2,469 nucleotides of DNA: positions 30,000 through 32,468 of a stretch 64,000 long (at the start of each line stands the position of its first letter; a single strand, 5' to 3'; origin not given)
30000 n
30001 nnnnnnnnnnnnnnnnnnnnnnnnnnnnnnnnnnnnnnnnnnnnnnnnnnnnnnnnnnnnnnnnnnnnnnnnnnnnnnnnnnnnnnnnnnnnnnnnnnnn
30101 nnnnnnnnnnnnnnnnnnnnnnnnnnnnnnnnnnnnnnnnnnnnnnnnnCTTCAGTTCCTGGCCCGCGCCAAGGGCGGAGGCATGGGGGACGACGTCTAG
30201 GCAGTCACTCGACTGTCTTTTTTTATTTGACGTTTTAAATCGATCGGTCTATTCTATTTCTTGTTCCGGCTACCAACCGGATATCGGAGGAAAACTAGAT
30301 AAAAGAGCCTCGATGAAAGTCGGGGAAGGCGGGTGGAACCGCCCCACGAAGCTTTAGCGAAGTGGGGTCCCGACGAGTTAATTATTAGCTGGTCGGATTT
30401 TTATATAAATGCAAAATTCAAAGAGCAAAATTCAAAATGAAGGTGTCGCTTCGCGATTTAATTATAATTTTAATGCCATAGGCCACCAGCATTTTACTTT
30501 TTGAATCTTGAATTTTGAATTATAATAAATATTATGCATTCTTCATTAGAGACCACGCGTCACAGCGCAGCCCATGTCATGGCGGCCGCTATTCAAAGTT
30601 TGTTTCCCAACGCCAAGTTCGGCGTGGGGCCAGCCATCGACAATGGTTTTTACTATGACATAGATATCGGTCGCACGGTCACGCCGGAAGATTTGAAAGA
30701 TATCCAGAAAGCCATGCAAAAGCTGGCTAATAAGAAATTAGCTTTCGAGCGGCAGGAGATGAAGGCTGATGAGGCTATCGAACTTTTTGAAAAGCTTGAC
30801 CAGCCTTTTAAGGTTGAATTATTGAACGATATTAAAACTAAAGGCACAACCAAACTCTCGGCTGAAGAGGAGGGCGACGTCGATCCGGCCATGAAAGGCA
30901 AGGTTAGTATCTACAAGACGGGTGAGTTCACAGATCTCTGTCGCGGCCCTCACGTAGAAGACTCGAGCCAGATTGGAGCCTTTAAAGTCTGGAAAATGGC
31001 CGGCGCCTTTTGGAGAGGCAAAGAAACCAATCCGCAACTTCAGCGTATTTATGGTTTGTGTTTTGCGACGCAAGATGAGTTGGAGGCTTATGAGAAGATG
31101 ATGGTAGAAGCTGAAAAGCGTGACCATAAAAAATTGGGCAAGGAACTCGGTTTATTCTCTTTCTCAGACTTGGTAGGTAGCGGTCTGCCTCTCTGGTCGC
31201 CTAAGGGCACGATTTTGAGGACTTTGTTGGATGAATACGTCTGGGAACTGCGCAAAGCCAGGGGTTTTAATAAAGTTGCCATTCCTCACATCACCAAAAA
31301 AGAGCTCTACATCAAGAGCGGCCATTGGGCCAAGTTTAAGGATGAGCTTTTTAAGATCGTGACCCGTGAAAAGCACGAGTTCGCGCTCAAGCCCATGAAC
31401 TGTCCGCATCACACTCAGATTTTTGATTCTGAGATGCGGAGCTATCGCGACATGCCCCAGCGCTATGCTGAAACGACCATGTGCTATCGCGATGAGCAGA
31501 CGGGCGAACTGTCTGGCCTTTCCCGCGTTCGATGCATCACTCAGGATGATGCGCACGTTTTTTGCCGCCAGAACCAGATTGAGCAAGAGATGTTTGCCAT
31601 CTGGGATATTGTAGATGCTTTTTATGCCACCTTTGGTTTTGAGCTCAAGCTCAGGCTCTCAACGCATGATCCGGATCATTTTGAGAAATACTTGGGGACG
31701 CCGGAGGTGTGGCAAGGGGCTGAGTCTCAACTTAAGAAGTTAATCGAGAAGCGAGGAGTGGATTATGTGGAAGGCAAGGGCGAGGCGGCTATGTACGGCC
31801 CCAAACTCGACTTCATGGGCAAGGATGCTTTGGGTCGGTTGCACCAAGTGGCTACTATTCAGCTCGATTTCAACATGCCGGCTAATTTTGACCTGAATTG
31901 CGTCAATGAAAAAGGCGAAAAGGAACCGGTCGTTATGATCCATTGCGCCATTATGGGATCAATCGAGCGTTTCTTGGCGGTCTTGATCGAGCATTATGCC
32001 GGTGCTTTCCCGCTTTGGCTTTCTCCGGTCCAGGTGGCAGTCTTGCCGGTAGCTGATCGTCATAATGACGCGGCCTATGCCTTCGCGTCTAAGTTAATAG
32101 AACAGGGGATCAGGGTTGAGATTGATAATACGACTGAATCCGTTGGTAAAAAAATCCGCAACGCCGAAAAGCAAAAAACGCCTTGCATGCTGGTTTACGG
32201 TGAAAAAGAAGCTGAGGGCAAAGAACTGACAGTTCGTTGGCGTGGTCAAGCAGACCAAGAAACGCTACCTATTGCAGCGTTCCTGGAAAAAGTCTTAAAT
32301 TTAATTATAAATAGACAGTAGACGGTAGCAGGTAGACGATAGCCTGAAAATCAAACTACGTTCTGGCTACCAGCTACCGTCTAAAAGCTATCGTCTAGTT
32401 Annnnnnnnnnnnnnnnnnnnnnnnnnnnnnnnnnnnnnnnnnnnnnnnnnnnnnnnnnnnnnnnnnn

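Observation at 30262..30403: Candidate Thr T-box with a minimal specifier hairpin upstream of thrS, matched by the tRNA-Thr encoded in this window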

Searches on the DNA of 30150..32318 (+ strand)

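Call 4: search_rna_families(source=window, start=30150, end=30600, threshold=evalue, max_evalue=10, show_alignments=5)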
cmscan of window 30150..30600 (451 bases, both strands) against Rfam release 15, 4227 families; matches with E-value up to 10: 5.
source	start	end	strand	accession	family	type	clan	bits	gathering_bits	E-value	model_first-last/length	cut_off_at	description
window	30428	30523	-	RF01490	rli51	Cis-reg;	-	20.2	48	0.51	1-121/121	no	Listeria snRNA rli51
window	30411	30560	-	RF01948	KCNQ1OT1_3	Gene; lncRNA;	-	15.7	60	8.6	1-116/116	no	KCNQ1 overlapping transcript 1 conserved region 3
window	30413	30523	-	RF03743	MIR7696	Gene; miRNA;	-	15.3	83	5.6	1-88/88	no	MIR7696 microRNA precursor family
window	30415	30521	+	RF03743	MIR7696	Gene; miRNA;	-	15.3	83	5.8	1-88/88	no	MIR7696 microRNA precursor family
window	30150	30349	-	RF02042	HOTTIP_3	Gene; lncRNA;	-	5.9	50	4.4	1-171/353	3'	HOXA transcript at the distal tip, conserved region 3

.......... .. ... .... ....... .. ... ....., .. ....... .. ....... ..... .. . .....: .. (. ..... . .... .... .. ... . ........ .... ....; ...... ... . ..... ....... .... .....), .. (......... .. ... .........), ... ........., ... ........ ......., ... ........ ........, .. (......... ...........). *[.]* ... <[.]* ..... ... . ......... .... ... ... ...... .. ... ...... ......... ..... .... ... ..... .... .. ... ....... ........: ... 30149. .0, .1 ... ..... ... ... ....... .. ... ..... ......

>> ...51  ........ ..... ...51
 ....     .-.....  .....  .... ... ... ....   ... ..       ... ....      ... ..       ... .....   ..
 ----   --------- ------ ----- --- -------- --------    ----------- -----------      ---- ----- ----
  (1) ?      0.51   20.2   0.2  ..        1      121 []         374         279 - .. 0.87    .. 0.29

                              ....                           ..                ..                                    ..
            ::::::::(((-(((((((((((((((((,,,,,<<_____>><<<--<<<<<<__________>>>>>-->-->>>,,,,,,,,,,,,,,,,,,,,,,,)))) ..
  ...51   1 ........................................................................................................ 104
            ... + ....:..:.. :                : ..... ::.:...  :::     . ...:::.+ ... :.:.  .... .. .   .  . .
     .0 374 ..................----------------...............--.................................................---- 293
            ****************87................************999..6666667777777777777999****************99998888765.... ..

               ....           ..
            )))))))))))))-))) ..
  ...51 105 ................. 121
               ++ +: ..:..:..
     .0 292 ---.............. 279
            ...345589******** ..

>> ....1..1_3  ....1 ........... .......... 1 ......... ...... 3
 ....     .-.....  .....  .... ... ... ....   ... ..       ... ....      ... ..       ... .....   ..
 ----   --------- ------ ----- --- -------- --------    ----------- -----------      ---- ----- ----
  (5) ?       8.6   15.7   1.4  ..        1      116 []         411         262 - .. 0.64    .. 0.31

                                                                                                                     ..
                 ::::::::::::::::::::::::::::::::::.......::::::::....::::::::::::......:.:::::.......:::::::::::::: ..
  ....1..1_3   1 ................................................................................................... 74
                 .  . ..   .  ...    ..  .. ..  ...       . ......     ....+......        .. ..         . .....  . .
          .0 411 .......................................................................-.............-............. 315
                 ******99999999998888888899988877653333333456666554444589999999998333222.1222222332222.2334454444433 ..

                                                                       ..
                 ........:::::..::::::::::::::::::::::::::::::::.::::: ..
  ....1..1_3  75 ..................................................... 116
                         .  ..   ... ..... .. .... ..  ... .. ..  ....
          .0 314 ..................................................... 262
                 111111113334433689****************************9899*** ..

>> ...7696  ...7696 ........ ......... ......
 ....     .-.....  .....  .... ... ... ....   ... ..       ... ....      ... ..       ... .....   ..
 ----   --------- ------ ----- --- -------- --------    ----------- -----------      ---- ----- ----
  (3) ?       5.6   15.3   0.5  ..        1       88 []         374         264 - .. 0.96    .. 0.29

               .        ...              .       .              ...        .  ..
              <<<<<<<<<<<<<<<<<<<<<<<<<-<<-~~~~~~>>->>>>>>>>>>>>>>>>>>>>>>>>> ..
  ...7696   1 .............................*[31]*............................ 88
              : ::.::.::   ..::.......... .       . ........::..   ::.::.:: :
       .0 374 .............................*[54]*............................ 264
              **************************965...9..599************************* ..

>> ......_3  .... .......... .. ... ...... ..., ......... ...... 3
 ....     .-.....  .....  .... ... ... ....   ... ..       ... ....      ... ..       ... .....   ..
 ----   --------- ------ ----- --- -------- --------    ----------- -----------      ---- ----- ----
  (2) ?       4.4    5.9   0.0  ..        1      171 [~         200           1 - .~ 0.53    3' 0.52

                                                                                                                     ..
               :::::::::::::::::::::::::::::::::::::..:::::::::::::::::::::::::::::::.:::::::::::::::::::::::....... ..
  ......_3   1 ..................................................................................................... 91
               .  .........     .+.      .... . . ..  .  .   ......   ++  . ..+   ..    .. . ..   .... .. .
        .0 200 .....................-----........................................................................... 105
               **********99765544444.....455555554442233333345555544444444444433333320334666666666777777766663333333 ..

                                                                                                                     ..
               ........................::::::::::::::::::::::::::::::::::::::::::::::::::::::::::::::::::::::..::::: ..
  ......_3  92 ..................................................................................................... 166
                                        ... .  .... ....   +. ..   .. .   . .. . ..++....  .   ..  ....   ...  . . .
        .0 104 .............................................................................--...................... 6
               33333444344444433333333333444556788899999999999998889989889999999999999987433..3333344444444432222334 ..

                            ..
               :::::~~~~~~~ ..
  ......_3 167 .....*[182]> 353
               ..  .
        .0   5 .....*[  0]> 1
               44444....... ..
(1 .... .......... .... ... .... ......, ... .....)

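Call 23: search_rna_families(sources=[L001, L002, L003, L005, L008, L010, L011, L017, L018, L019, L021, L025, L027, L028, L032, L036, L039, L041, L043, L044], threshold=gathering)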
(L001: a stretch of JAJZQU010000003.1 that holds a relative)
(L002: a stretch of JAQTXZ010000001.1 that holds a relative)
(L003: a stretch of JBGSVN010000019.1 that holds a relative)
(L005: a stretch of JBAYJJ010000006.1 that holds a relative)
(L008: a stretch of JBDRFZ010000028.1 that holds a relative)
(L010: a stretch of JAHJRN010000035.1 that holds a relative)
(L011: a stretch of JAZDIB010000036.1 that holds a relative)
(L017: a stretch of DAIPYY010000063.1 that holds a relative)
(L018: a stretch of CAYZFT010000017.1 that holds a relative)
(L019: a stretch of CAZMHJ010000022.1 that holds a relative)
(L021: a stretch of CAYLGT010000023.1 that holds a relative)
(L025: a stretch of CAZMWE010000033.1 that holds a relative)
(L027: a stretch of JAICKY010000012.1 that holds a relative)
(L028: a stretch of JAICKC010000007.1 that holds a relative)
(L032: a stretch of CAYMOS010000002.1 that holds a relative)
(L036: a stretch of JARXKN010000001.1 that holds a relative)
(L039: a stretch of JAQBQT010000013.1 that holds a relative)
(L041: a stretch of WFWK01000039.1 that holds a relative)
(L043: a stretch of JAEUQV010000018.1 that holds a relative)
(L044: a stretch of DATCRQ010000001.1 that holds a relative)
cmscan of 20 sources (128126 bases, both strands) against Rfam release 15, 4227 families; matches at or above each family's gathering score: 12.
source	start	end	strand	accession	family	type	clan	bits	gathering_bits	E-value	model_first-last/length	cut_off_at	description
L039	6341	6413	-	RF00005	tRNA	Gene; tRNA;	CL00001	69.8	29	7.1e-13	1-71/71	no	tRNA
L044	1865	1938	+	RF00005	tRNA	Gene; tRNA;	CL00001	68.9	29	1.2e-12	1-71/71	no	tRNA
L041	4007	4077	+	RF00005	tRNA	Gene; tRNA;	CL00001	66.4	29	6.2e-12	1-71/71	no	tRNA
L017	345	418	-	RF00005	tRNA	Gene; tRNA;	CL00001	65.5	29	1.1e-11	1-71/71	no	tRNA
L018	1530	1603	-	RF00005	tRNA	Gene; tRNA;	CL00001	65.5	29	1.1e-11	1-71/71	no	tRNA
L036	1721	1794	+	RF00005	tRNA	Gene; tRNA;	CL00001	65.5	29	1.1e-11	1-71/71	no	tRNA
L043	453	526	+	RF00005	tRNA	Gene; tRNA;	CL00001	65.5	29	1.1e-11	1-71/71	no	tRNA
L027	784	857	+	RF00005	tRNA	Gene; tRNA;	CL00001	65.2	29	1.3e-11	1-71/71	no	tRNA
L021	2172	2245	-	RF00005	tRNA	Gene; tRNA;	CL00001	64.5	29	2e-11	1-71/71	no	tRNA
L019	1892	1965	-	RF00005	tRNA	Gene; tRNA;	CL00001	64.1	29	2.7e-11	1-71/71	no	tRNA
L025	1837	1910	+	RF00005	tRNA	Gene; tRNA;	CL00001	64.1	29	2.7e-11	1-71/71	no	tRNA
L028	1880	1953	+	RF00005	tRNA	Gene; tRNA;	CL00001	64.1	29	2.7e-11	1-71/71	no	tRNA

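Call 36: build_rna_model(alignment_id=A2, structure=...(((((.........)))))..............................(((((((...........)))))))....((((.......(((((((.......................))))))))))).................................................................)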
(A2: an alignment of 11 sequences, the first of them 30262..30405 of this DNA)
Model R1 built from alignment A2 (11 sequences, 198 columns); structure: as given.
model positions 152; base pairs 23; branch points 2; effective number of sequences 2.01; information 0.59 bits per position. Calibrated on 0.2 Mb of random sequence (short: E-values are rough).
structure used (alignment columns):
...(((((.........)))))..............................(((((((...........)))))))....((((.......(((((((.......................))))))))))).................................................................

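Call 37: search_with_rna_model(model_id=R1, sources=[window, L001, L002, L003, L004, L005, L006, L007, L008, L009, L010, L011, L012, L013, L014, L015, L016, L017, L018, L019, L020, L021, L022, L023, L024, L025, L026, L027, L028, L029, L030, L031, L032, L033, L034, L035, L036, L037, L038, L039, L040, L041, L042, L043, L044, L045, L046, L047, L048, L049, L050, L051, L052, L053], max_evalue=10)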
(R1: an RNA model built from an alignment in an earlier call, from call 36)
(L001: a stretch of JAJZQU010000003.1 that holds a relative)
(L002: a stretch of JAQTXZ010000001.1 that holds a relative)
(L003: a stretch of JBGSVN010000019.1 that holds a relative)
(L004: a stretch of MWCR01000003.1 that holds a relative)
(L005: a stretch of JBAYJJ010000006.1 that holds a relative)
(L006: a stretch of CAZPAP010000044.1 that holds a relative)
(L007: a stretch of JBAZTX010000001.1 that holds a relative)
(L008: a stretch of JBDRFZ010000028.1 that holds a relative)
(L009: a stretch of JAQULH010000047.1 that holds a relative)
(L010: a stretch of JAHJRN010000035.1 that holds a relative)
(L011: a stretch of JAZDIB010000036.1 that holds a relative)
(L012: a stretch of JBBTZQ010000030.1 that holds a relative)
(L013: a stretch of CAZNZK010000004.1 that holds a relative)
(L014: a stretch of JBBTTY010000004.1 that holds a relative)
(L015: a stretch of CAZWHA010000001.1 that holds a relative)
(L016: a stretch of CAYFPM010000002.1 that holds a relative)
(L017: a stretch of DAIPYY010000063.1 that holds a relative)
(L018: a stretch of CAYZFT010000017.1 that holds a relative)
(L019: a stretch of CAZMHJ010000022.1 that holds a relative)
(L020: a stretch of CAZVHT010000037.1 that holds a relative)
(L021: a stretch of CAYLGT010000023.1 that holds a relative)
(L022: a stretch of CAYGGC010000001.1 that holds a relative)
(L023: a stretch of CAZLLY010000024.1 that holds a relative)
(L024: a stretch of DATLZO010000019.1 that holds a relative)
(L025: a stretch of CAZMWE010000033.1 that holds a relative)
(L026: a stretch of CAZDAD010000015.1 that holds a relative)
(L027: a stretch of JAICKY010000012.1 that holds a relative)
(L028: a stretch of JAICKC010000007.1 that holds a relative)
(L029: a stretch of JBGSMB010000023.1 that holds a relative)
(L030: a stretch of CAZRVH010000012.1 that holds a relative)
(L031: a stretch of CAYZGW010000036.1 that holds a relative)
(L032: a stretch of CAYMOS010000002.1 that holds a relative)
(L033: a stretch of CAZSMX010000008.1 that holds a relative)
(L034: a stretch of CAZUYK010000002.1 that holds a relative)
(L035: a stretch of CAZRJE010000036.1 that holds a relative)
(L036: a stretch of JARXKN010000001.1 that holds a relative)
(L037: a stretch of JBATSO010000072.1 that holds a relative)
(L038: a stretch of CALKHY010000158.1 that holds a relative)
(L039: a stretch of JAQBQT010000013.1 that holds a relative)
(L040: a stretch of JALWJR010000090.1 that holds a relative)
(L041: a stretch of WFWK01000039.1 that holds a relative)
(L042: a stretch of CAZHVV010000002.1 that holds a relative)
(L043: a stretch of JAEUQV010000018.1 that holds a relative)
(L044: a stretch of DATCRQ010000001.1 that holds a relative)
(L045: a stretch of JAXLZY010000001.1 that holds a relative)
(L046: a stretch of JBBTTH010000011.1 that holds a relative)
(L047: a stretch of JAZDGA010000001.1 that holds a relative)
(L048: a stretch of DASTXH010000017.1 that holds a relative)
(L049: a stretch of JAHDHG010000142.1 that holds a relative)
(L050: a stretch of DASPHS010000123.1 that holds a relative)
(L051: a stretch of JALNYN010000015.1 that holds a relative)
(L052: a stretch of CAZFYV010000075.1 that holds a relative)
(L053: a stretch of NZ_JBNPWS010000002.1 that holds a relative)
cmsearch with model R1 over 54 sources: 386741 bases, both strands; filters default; matches with E-value up to 10: 40.
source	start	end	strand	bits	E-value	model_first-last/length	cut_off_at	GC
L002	2281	2431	+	152.3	4.4e-43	1-152/152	no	0.48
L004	2055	2206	+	148.4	6.3e-42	1-152/152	no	0.47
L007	1550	1700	+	145.5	4.7e-41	1-152/152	no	0.52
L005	2333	2495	+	143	2.6e-40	1-152/152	no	0.48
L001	2206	2358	+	142.6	3.4e-40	1-152/152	no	0.56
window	30262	30408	+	142.1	5e-40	1-152/152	no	0.5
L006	2235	2396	+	142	5.3e-40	1-152/152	no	0.49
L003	2322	2470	+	136.4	2.4e-38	1-152/152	no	0.47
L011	2236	2399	+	117.8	8.8e-33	1-152/152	no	0.61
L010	2224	2373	+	113.3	2e-31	1-152/152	no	0.61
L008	2284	2446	+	95.1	5.5e-26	1-152/152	no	0.47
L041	305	478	+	44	9.9e-11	1-152/152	no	0.55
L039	2259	2459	+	33.1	1.8e-07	1-152/152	no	0.56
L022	1895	2053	+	28.7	3.7e-06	1-152/152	no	0.5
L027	1659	1838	+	27.5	8.4e-06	1-152/152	no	0.54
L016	2225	2366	+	24.1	8.7e-05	1-152/152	no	0.35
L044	2282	2421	+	24.1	9e-05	1-152/152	no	0.44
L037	2231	2387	+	23.9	9.7e-05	1-152/152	no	0.51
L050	2280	2432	+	23.8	0.0001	1-152/152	no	0.48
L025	2247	2423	+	21.5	0.0005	1-152/152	no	0.58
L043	2280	2442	+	21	0.00076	1-152/152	no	0.51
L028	2260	2458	+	20.8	0.00085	1-152/152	no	0.48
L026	2221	2400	+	20.4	0.0011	1-152/152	no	0.47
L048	2238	2446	+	16.8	0.013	1-152/152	no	0.54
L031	2240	2426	+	16.3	0.018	1-152/152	no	0.51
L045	2255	2424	+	15.3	0.037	1-152/152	no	0.51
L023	399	559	+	15.3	0.037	1-152/152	no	0.5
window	2205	2297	+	14.1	0.082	1-152/152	no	0.45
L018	2264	2433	+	13.6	0.12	1-152/152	no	0.48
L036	2292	2464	+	12.8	0.2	1-152/152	no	0.48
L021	2321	2470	+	12.7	0.22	1-152/152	no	0.54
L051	5203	5242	+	12.4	0.27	27-69/152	no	0.38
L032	2316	2468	+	12.1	0.33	1-152/152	no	0.54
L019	2329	2437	+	11.9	0.39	1-152/152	no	0.48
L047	4960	5080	-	11.8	0.41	1-152/152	no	0.49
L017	2308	2445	+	11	0.74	1-152/152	no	0.53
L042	2314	2467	+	10.7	0.9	1-152/152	no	0.53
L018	2201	2232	+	10.2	1.2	1-152/152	no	0.38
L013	2475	2513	-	8.8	3.2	1-152/152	no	0.36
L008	6119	6215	-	7.3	9.1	1-152/152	no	0.37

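Call 41: search_with_rna_model(model_id=R1, sources=[window, L001, L002, L003, L004, L005, L007, L008, L010, L011, L016, L017, L018, L019, L021, L022, L023, L025, L026, L027, L028, L031, L032, L036, L037, L039, L041, L042, L043, L044, L045, L048, L050], max_evalue=0.05, make_alignment=true)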
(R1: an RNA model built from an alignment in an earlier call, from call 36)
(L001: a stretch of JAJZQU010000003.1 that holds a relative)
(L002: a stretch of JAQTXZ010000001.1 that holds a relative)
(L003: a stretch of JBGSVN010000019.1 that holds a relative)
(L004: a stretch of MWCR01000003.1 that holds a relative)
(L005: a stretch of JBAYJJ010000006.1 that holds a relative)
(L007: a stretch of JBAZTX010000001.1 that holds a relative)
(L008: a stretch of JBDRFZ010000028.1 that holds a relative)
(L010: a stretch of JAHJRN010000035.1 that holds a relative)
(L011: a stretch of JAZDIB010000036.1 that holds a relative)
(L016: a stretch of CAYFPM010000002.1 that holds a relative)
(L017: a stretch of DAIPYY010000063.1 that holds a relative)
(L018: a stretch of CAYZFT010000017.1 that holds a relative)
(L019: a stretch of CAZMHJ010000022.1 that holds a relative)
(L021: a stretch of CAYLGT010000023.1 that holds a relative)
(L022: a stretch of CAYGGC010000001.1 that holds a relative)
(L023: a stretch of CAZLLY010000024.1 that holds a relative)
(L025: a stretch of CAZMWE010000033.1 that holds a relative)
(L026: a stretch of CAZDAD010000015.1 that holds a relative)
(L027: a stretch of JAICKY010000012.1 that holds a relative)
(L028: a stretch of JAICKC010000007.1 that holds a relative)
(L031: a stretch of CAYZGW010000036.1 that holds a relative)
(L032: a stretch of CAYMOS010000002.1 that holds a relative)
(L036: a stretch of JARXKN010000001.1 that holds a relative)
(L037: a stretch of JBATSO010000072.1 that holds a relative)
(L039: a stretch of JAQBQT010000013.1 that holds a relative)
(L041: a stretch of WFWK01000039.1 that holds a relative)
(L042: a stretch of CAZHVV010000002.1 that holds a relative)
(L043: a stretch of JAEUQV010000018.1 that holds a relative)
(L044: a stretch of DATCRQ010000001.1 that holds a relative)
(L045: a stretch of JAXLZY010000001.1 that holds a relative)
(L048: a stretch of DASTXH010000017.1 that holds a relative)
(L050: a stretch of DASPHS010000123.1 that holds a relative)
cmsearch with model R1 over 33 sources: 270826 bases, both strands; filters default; matches with E-value up to 0.05: 26.
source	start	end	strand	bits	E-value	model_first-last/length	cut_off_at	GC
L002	2281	2431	+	152.3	3.1e-43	1-152/152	no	0.48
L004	2055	2206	+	148.4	4.4e-42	1-152/152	no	0.47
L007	1550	1700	+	145.5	3.3e-41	1-152/152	no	0.52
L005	2333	2495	+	143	1.8e-40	1-152/152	no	0.48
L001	2206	2358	+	142.6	2.4e-40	1-152/152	no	0.56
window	30262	30408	+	142.1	3.5e-40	1-152/152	no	0.5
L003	2322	2470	+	136.4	1.7e-38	1-152/152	no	0.47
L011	2236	2399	+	117.8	6.2e-33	1-152/152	no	0.61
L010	2224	2373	+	113.3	1.4e-31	1-152/152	no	0.61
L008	2284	2446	+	95.1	3.8e-26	1-152/152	no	0.47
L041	305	478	+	44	7e-11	1-152/152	no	0.55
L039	2259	2459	+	33.1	1.3e-07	1-152/152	no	0.56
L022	1895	2053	+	28.7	2.6e-06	1-152/152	no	0.5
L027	1659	1838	+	27.5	5.9e-06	1-152/152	no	0.54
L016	2225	2366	+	24.1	6.1e-05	1-152/152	no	0.35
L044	2282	2421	+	24.1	6.3e-05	1-152/152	no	0.44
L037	2231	2387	+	23.9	6.8e-05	1-152/152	no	0.51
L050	2280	2432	+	23.8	7.3e-05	1-152/152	no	0.48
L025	2247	2423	+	21.5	0.00035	1-152/152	no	0.58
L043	2280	2442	+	21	0.00053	1-152/152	no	0.51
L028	2260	2458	+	20.8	0.00059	1-152/152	no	0.48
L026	2221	2400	+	20.4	0.00076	1-152/152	no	0.47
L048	2238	2446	+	16.8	0.0092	1-152/152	no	0.54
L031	2240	2426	+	16.3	0.013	1-152/152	no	0.51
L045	2255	2424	+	15.3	0.026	1-152/152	no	0.51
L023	399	559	+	15.3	0.026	1-152/152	no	0.5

Alignment A3: 26 matches aligned to the model, 326 columns, each read 5' to 3' on its own strand. Consensus structure (alignment columns), stored with it:
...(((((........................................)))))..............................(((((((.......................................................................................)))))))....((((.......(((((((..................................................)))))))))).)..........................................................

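Call 44: search_rna_families(source=window, start=30306, end=30410, threshold=evalue, max_evalue=10, show_alignments=3)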
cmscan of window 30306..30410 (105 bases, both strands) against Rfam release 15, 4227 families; matches with E-value up to 10: 3.
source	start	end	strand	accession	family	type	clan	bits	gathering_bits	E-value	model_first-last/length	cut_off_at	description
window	30306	30375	+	RF00230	T-box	Cis-reg; leader;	-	15.5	93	0.074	162-219/219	5'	T-box leader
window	30387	30410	+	RF03904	MIR7991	Gene; miRNA;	-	11.3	58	9.4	1-24/47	3'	MIR7991 microRNA precursor family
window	30322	30368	+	RF02151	MIMT1_1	Gene; lncRNA;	-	10.2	45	4.7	44-88/88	no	MER1 repeat containing imprinted transcript 1 conserved region 1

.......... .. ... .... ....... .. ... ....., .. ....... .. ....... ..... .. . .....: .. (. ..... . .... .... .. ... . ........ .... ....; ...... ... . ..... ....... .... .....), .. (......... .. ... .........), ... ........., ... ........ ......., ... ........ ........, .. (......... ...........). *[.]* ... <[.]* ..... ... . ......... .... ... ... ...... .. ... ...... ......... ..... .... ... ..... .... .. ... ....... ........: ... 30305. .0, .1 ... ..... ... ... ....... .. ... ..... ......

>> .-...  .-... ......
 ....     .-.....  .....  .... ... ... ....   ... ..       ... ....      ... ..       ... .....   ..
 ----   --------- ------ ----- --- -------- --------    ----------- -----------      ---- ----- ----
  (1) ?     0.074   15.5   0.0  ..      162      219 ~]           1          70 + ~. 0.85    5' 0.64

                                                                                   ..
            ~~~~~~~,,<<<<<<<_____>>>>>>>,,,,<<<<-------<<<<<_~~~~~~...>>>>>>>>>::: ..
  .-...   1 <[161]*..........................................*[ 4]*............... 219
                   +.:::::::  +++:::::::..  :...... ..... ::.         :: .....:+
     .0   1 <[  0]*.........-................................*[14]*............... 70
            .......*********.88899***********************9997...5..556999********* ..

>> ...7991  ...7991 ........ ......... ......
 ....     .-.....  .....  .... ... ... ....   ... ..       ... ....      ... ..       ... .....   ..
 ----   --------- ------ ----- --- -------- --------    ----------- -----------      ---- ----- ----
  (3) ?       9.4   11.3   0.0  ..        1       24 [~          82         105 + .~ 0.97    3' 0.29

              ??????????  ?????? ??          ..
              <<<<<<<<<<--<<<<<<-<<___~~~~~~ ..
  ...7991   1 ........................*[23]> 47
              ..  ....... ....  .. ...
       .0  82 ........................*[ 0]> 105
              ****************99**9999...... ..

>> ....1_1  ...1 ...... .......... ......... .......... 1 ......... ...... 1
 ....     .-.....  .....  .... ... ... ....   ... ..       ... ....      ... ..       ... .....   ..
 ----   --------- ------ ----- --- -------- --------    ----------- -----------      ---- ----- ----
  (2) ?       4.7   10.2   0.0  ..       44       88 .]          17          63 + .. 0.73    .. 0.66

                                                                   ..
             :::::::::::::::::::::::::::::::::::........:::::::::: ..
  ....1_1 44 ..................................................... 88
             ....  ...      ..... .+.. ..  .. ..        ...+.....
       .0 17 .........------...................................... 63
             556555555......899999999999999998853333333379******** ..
